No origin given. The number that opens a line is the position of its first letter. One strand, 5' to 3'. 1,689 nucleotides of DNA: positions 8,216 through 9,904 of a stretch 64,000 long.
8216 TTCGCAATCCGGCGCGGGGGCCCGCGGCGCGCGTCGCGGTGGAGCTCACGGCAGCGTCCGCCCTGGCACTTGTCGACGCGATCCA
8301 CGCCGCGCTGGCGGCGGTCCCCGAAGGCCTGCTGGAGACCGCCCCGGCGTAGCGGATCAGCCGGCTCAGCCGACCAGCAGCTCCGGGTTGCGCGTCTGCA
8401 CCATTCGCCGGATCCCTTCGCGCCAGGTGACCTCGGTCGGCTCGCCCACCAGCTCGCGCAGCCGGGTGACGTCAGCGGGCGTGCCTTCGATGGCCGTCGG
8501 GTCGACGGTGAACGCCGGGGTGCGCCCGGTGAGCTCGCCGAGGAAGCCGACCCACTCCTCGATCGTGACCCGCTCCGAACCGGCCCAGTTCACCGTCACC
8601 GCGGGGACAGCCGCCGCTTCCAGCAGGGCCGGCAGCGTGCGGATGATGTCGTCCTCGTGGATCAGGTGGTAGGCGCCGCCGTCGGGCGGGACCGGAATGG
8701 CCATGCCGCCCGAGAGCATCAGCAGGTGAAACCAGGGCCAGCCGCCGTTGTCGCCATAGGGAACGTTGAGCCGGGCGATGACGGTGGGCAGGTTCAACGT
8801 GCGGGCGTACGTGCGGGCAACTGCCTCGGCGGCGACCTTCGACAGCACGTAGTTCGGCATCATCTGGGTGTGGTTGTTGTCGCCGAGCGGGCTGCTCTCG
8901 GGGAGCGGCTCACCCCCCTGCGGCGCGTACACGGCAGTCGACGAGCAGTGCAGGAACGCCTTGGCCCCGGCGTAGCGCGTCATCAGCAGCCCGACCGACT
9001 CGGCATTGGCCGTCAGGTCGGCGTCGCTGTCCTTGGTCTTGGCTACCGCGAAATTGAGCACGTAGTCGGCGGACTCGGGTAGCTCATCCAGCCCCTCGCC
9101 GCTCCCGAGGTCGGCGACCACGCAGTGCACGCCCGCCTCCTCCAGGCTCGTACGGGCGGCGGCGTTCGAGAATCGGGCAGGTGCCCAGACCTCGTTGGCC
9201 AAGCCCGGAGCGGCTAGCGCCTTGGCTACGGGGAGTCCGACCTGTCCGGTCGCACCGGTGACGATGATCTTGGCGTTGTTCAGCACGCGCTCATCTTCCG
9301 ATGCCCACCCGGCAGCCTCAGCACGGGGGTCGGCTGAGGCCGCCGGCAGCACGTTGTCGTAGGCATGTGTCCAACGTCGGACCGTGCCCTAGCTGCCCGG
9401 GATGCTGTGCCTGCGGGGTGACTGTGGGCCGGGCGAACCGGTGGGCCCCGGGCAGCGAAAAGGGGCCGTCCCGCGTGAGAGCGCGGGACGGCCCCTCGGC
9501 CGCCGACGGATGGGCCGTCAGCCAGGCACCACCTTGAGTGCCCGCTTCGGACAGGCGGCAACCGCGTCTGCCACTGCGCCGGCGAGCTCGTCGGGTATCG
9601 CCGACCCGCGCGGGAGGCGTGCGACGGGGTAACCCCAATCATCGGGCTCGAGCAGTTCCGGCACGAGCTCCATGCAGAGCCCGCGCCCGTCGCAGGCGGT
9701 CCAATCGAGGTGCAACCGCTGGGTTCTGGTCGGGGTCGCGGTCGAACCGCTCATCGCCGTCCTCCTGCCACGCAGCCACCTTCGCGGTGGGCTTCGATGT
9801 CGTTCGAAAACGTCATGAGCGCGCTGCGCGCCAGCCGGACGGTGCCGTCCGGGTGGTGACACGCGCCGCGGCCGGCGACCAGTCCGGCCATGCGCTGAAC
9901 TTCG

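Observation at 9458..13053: Candidate membrane-spanning electron-transfer module: NuoF-like flavoprotein, ferredoxin, ferric-reductase-like haem protein, ApbE and a secreted S/T-rich ORF, divergent from a two-component system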

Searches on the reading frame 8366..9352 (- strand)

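Call 6: search_protein_families(library=pfam, max_evalue=0.01, proteins=[window:8366-9352:-])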
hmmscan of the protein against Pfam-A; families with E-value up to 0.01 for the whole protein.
window:8366-9352:- (328 aa): 5 families
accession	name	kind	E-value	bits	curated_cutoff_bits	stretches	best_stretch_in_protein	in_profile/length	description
PF01370.27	Epimerase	-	1.1e-18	67.9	20.9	1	29-246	1-227/240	NAD dependent epimerase/dehydratase family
PF13460.12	NAD_binding_10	-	1e-06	29.2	27.2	1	33-181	1-133/184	NAD(P)H-binding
PF07993.18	NAD_binding_4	-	7.2e-06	25.8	20.1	1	113-196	109-205/258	Male sterility protein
PF16363.11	GDP_Man_Dehyd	-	8.3e-06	25.9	27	1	30-195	1-180/332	GDP-mannose 4,6 dehydratase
PF05368.20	NmrA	-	5.5e-05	23.4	27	1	26-99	2-74/298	NmrA-like family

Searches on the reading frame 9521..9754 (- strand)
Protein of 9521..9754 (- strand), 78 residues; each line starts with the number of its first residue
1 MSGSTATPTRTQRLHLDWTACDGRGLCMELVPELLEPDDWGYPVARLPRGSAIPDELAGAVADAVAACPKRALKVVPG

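Call 6: search_protein_families(library=pfam, max_evalue=0.01, proteins=[window:9521-9754:-])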
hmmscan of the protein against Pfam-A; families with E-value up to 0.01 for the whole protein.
seq(78 aa): 2 families
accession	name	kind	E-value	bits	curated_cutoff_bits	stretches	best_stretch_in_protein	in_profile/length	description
PF13459.11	Fer4_15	-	5.1e-12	46.8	22.4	1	15-75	2-66/66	4Fe-4S single cluster domain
PF13370.11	Fer4_13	-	0.0018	19.4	24.5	1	19-74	4-57/58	4Fe-4S single cluster domain of Ferredoxin I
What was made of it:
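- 9518..9754 (-): Small ferredoxin (78 aa) with only three Cys (C21-x5-C27 ... C68-P69). Fer4_15, E=5e-12 (call 6).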

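Call 7: search_protein_families(library=ncbifam, max_evalue=0.01, proteins=[window:9521-9754:-])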
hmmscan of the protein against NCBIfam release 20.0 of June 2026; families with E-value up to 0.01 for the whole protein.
seq(78 aa): 0 families
